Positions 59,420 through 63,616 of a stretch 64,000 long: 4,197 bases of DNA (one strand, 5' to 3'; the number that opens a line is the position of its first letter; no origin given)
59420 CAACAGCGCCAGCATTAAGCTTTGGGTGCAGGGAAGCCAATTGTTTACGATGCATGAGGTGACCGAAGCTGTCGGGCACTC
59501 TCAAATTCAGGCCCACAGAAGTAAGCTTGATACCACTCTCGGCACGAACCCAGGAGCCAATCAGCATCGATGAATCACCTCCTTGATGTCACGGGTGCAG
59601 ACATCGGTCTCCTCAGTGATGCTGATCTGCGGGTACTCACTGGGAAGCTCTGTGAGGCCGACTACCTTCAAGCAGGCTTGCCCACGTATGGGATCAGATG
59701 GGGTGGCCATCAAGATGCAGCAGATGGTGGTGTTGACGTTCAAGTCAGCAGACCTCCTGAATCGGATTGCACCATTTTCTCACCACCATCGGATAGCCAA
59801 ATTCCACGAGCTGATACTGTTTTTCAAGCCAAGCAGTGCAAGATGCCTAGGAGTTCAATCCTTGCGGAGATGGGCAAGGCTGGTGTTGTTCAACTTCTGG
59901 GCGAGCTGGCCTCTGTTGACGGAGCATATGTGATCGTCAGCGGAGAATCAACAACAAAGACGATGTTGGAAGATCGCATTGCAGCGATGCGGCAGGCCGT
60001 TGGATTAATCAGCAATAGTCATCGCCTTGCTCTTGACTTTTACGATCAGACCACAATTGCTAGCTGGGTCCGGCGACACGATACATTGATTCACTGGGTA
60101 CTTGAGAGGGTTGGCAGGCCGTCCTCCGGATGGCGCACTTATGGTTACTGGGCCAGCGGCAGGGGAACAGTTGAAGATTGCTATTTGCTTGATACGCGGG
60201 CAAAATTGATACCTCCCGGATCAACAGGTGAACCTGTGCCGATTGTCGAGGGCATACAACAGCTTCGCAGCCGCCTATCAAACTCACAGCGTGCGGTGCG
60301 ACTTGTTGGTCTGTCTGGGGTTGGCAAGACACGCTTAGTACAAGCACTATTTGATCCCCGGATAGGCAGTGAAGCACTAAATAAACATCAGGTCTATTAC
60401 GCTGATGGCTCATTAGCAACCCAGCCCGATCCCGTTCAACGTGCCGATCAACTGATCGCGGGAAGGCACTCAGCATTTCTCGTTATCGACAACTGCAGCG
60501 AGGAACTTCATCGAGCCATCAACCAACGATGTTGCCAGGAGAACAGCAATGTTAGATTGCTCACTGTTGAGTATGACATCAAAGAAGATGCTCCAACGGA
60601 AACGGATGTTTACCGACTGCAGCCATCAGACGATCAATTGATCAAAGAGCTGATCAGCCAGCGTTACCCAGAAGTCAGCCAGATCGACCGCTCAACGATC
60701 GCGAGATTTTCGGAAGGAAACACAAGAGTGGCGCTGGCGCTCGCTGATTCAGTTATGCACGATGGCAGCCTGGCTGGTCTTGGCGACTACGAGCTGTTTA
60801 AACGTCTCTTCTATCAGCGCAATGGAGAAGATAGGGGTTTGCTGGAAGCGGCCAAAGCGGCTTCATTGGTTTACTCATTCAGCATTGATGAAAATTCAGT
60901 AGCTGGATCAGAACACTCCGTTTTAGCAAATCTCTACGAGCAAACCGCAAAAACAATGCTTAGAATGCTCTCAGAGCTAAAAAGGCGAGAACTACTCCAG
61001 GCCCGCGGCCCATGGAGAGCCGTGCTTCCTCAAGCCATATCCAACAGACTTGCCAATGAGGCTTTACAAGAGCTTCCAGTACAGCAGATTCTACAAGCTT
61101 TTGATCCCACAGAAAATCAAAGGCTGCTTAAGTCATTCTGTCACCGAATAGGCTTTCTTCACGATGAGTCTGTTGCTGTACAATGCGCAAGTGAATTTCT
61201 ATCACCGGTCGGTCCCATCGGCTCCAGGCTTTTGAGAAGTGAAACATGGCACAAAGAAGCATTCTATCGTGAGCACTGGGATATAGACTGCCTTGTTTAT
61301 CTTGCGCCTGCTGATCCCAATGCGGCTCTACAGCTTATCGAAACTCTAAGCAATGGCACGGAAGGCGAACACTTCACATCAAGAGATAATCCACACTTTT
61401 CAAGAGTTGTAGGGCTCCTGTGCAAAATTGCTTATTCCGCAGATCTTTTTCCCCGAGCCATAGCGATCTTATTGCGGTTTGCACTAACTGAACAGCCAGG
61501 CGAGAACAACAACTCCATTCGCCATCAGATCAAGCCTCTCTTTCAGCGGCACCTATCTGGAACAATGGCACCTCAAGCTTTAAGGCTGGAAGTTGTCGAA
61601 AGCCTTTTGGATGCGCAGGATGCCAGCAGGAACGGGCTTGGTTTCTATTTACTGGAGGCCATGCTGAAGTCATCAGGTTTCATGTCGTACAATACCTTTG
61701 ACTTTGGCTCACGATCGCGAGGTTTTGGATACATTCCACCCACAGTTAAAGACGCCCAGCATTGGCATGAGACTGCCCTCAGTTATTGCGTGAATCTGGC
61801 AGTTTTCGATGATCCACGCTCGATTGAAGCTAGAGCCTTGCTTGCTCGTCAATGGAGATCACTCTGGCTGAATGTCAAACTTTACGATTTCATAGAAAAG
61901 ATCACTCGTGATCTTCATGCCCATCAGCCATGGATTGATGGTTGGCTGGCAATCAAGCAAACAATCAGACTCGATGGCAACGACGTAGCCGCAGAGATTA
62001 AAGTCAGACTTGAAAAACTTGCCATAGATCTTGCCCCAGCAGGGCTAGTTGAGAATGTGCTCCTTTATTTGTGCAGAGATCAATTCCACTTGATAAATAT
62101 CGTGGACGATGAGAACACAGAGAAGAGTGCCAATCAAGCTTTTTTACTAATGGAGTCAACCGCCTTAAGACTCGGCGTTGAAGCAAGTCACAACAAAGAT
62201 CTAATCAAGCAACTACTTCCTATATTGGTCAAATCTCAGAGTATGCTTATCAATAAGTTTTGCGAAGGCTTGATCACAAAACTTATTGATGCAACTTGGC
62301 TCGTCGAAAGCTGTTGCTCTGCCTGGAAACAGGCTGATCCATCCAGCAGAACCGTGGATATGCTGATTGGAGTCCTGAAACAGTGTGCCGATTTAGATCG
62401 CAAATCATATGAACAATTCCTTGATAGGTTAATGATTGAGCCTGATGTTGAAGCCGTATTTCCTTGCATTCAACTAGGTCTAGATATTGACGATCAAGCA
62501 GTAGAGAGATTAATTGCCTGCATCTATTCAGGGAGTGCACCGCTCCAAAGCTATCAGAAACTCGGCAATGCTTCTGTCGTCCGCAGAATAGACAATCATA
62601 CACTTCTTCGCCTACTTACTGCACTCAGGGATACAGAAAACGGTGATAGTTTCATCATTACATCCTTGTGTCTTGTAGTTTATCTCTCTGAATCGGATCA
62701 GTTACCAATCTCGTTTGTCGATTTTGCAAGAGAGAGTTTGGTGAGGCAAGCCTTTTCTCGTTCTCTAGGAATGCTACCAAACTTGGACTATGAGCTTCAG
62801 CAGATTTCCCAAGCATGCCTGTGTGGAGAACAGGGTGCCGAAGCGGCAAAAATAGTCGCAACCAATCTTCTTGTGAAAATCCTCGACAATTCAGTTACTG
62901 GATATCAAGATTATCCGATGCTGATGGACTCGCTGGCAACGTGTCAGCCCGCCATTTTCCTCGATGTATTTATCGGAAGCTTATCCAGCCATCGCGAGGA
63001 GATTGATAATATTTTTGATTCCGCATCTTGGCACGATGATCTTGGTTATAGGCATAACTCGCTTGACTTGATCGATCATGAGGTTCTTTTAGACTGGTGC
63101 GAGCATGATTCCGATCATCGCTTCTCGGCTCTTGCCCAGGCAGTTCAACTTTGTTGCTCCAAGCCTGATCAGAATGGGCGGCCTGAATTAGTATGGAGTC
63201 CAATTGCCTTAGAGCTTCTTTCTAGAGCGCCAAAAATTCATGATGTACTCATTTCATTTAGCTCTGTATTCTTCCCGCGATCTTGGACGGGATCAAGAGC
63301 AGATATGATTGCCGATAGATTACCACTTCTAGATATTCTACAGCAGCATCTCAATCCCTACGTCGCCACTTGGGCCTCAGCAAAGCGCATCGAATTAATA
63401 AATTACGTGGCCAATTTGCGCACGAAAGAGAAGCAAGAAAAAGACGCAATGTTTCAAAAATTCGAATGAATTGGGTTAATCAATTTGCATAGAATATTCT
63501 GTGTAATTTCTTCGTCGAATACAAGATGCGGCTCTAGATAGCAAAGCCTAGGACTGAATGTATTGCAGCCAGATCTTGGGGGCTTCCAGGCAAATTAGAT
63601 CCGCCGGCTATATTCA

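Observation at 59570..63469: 1299-aa nuclease-STAND-helical-repeat protein in a low-GC island: candidate Avs-like antiviral sensor in a picocyanobacterium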

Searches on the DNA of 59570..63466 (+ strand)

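Call 38: search_dna_similar(query=L087:4995-8837:+, collection=ecoli_genomes, mode=distant, max_rows=10)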
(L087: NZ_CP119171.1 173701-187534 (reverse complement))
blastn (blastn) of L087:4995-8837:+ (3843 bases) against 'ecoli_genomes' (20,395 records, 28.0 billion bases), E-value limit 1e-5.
Records with a match: 176; places in all: 178; records where one place covers at least 80% of the query: 0.
Genomes with a match: 176 of 5426; with a place that covers at least 80% of the query: 0. Places per genome that has any: lowest 1, median 1, highest 2. On chromosomes: 178 places; on plasmids: 0.
Best place of each record, by identity: 60-80% 176.
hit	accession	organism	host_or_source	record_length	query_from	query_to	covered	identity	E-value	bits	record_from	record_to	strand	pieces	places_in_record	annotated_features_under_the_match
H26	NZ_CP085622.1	Escherichia coli strain EC71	Homo sapiens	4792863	1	1633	42%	65.3%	6e-93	353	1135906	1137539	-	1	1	hypothetical protein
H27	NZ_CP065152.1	Escherichia coli O150:H6 strain FEX669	ground chicken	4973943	1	1633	42%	65.3%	3e-91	347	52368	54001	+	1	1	hypothetical protein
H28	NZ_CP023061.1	Escherichia coli strain FORC_069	Homo sapiens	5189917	1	1633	42%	65.3%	7e-92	349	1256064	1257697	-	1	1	hypothetical protein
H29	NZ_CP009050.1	Escherichia coli NCCP15648 strain NCCP15648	stool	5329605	1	1633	42%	65.3%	7e-92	349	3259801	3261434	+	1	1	hypothetical protein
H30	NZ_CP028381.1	Escherichia coli strain RM10466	Bos taurus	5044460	1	1633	42%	65.3%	7e-92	349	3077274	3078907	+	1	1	hypothetical protein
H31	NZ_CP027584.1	Escherichia coli strain 00-3076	Homo sapiens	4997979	1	1633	42%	65.3%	7e-92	349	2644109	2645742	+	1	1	hypothetical protein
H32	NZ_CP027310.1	Escherichia coli strain 2014C-4135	Homo sapiens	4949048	1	1633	42%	65.3%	7e-92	349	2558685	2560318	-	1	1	hypothetical protein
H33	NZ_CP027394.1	Escherichia coli O104:H4 strain FDAARGOS_349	Homo sapiens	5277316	1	1633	42%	65.3%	7e-92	349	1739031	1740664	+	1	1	hypothetical protein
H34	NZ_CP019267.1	Escherichia coli strain 13C1079T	chicken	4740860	1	1633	42%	65.3%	7e-92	349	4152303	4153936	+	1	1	hypothetical protein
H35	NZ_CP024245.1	Escherichia coli O27:H7 strain B4103-1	missing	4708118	1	1633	42%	65.3%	7e-92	349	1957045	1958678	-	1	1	hypothetical protein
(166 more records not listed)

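Call 39: get_annotated_region(hit=H27, flank=8000)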
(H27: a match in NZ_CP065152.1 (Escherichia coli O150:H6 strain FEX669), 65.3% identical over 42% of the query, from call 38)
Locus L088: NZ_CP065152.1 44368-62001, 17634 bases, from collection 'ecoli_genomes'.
description: Escherichia coli O150:H6 strain FEX669 chromosome, complete genome
organism: Escherichia coli O150:H6 strain FEX669 (NCBI taxid 2763104)
replicon: chromosome; assembly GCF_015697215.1
host: -; source: ground chicken; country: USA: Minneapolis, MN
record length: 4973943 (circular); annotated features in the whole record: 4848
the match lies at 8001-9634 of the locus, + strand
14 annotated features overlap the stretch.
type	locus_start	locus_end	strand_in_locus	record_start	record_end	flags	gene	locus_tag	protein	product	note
CDS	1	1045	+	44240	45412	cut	-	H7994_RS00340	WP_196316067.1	site-specific integrase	-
CDS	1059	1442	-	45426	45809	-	-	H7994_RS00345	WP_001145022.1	hypothetical protein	-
CDS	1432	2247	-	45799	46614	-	-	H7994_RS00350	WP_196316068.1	hypothetical protein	-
CDS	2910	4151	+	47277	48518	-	-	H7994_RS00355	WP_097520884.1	integrase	-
CDS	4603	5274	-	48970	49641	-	-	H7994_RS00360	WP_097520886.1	DUF2290 domain-containing protein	-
CDS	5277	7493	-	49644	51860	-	-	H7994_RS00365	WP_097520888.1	DEAD/DEAH box helicase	-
CDS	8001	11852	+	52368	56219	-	-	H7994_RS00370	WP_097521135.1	hypothetical protein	-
CDS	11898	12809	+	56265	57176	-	-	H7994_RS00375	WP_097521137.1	hypothetical protein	-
CDS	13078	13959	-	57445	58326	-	-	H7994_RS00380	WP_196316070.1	hypothetical protein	-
CDS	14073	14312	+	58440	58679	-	-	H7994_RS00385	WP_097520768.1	helix-turn-helix transcriptional regulator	-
CDS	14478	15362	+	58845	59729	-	-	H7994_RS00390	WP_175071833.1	GTPase family protein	-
CDS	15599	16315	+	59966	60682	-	-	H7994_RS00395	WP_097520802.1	helix-turn-helix transcriptional regulator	-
CDS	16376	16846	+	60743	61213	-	-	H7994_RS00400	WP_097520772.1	hypothetical protein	-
CDS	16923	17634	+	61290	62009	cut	-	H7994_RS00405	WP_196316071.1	hypothetical protein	-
